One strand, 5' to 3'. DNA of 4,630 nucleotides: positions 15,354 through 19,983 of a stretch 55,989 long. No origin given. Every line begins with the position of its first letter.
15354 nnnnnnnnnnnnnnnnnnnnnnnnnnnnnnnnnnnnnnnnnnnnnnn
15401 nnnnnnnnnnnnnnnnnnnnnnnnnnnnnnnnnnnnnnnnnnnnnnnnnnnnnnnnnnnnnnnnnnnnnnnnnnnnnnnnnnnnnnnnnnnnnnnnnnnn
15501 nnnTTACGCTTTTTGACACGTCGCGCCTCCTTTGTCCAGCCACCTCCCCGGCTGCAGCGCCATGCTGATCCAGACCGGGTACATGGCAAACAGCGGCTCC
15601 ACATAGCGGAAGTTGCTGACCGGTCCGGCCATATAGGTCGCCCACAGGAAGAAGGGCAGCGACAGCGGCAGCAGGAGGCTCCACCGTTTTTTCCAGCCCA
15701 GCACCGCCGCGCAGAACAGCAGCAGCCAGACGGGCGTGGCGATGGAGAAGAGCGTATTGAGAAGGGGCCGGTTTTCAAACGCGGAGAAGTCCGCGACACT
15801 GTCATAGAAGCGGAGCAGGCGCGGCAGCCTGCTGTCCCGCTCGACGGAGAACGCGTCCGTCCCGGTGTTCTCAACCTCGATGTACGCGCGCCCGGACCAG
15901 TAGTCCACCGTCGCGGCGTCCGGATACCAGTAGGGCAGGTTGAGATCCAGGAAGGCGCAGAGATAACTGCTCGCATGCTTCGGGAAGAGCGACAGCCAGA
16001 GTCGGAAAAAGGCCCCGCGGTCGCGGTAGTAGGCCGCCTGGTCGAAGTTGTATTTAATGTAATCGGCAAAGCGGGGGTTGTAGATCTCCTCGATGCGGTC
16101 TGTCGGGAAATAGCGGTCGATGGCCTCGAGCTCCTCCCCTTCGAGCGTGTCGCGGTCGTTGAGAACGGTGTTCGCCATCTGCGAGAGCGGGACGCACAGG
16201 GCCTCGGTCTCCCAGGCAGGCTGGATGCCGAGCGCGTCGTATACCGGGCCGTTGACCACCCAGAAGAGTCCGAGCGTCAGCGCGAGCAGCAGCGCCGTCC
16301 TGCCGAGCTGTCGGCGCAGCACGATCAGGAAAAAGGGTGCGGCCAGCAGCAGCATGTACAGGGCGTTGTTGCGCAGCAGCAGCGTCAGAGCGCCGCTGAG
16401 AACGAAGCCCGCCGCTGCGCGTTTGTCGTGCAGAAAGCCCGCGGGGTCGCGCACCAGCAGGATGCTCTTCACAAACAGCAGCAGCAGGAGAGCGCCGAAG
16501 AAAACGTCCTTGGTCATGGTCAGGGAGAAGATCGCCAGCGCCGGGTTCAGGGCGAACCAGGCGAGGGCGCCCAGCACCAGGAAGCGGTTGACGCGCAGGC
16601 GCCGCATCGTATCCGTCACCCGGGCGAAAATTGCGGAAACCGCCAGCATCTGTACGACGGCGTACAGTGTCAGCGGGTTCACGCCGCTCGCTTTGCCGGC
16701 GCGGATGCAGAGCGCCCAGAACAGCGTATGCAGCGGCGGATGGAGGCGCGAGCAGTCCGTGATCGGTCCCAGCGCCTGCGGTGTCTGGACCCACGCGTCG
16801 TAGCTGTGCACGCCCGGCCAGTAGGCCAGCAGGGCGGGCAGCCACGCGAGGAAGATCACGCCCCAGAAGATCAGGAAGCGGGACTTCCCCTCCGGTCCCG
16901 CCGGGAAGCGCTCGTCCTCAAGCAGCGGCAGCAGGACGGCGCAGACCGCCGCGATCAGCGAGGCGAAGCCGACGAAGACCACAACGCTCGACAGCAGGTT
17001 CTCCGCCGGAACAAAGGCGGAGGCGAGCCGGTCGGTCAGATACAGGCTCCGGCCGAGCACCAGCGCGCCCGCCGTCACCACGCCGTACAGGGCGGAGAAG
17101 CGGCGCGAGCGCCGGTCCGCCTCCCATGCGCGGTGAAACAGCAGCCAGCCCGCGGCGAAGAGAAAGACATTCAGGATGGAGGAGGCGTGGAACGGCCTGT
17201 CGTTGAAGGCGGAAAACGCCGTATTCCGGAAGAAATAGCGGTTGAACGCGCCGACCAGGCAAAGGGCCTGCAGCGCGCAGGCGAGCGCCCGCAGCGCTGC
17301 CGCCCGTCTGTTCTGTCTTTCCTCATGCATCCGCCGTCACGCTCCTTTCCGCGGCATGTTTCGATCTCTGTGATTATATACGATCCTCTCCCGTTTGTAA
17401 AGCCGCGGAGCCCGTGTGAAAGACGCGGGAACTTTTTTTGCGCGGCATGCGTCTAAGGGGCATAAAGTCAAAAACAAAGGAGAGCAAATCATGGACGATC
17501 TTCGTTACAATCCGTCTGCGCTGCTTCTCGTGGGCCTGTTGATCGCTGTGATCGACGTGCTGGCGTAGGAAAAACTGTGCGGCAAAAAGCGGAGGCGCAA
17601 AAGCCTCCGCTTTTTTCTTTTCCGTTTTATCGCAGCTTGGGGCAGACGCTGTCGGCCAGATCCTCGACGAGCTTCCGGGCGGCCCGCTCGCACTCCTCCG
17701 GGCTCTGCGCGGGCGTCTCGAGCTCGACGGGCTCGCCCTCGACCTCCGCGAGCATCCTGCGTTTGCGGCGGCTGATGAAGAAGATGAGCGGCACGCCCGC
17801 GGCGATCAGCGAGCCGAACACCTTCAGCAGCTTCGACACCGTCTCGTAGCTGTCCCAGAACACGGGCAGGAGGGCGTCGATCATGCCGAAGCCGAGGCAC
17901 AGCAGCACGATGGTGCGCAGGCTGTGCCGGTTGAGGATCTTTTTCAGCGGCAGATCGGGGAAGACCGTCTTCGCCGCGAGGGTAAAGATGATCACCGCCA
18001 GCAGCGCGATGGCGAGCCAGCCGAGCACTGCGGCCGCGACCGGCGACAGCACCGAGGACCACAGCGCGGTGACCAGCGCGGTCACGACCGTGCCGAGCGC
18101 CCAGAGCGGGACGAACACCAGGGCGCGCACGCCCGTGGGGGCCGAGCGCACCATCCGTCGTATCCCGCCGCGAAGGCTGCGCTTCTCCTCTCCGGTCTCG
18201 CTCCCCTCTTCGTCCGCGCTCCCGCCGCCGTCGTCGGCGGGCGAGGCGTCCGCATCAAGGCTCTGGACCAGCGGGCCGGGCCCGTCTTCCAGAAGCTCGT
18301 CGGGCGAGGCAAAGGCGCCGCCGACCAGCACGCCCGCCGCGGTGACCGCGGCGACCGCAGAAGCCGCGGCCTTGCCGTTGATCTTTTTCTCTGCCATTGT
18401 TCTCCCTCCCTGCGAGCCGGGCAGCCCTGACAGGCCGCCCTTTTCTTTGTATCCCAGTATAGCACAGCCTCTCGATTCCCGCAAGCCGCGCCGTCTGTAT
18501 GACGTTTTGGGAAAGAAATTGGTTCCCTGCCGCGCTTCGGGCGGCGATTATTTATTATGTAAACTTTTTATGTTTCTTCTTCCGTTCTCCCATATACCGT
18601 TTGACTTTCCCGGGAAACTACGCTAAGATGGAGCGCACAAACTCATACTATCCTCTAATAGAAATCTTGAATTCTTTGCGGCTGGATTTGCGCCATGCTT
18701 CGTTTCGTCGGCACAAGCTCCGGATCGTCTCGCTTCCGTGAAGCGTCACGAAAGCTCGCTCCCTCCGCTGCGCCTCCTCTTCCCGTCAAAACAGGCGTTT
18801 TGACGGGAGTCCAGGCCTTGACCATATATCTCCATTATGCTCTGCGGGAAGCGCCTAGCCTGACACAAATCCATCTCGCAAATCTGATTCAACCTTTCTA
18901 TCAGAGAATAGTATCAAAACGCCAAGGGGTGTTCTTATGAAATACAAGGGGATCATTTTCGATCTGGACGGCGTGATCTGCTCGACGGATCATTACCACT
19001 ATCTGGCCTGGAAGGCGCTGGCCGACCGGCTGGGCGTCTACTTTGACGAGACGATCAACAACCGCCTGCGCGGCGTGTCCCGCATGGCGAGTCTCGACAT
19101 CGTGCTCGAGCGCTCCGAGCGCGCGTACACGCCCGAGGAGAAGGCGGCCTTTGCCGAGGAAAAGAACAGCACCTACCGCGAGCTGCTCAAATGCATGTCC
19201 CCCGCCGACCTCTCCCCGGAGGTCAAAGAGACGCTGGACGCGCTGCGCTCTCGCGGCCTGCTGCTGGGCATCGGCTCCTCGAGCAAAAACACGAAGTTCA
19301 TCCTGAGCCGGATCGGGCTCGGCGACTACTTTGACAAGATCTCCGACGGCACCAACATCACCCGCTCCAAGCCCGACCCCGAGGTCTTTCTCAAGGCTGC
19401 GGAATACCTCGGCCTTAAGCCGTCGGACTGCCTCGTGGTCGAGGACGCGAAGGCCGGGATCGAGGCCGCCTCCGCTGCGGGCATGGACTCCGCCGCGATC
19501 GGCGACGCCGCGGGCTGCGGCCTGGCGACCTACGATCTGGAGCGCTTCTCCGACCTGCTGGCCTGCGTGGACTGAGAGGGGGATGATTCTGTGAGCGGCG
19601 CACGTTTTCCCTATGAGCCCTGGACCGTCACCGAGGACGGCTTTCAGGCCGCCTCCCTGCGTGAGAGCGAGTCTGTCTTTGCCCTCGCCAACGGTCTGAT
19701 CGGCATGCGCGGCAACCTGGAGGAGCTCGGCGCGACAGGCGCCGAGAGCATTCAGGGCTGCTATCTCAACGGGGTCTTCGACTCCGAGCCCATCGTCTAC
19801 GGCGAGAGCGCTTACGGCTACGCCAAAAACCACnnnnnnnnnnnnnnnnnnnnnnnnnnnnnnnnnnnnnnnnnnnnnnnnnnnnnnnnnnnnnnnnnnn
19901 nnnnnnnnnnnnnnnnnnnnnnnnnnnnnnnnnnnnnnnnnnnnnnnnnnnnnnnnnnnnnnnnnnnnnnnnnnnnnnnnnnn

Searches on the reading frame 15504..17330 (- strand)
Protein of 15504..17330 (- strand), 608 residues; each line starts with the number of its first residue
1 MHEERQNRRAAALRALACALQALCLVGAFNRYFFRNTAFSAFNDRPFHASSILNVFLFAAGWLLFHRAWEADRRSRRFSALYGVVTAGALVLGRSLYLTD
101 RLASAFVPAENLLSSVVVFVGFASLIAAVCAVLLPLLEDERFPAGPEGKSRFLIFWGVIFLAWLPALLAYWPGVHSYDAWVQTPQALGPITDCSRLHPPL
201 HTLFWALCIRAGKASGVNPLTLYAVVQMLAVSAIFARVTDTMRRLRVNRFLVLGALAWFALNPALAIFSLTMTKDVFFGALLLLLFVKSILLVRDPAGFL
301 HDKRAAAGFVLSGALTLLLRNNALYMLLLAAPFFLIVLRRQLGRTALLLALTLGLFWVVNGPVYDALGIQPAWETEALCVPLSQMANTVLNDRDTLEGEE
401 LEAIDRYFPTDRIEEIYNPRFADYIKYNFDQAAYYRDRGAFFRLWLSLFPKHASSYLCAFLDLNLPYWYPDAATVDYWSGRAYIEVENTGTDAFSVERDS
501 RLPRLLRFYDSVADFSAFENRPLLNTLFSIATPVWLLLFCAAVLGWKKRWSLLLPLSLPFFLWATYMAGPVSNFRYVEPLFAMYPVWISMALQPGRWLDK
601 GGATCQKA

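Call 76: search_protein_families(library=pfam, proteins=[window:15504-17330:-], max_evalue=0.0001)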
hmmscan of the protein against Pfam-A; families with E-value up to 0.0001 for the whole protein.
window:15504-17330:- (608 aa): 1 family
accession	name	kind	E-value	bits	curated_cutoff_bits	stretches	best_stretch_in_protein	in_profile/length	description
PF19484.4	DUF6020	-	6.6e-29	101.1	28.3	1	201-588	190-587/604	Family of unknown function (DUF6020)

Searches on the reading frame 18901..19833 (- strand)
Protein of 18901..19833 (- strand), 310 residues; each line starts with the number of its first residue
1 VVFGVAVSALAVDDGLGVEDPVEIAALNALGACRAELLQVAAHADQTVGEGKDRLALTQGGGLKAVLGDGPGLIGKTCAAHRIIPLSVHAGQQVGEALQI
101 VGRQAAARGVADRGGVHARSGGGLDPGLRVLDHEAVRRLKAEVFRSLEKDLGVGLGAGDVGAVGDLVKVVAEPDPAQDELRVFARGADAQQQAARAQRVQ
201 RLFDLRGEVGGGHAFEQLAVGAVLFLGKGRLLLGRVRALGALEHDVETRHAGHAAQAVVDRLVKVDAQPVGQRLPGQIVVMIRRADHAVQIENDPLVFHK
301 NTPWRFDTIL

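Call 6: search_protein_families(library=pfam, proteins=[window:18901-19833:-], max_evalue=10)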
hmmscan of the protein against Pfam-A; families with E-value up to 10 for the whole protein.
window:18901-19833:- (310 aa): 1 family
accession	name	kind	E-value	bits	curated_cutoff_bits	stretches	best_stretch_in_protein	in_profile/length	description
PF24206.1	DUF7429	-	1.8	9.8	27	0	239-264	14-42/54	Family of unknown function (DUF7429)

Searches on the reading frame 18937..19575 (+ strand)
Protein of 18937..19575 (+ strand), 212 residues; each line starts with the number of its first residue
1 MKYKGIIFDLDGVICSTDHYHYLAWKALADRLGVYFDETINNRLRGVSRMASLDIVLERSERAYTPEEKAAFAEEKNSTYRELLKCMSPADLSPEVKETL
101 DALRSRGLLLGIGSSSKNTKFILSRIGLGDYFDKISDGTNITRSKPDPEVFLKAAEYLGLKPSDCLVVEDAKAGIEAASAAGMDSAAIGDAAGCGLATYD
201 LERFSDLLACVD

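Call 76: search_protein_families(library=pfam, proteins=[window:18937-19575:+], max_evalue=0.0001)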
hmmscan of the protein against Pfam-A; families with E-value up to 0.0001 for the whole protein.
window:18937-19575:+ (212 aa): 3 families
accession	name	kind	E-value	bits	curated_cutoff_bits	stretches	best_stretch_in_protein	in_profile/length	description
PF00702.32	Hydrolase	-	9.4e-29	101.6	26.4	1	3-182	1-191/191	haloacid dehalogenase-like hydrolase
PF13419.12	HAD_2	-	1e-27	97.8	23.8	1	6-188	1-178/178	Haloacid dehalogenase-like hydrolase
PF13242.12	Hydrolase_like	-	1e-05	25.8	22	1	144-188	3-48/75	HAD-hyrolase-like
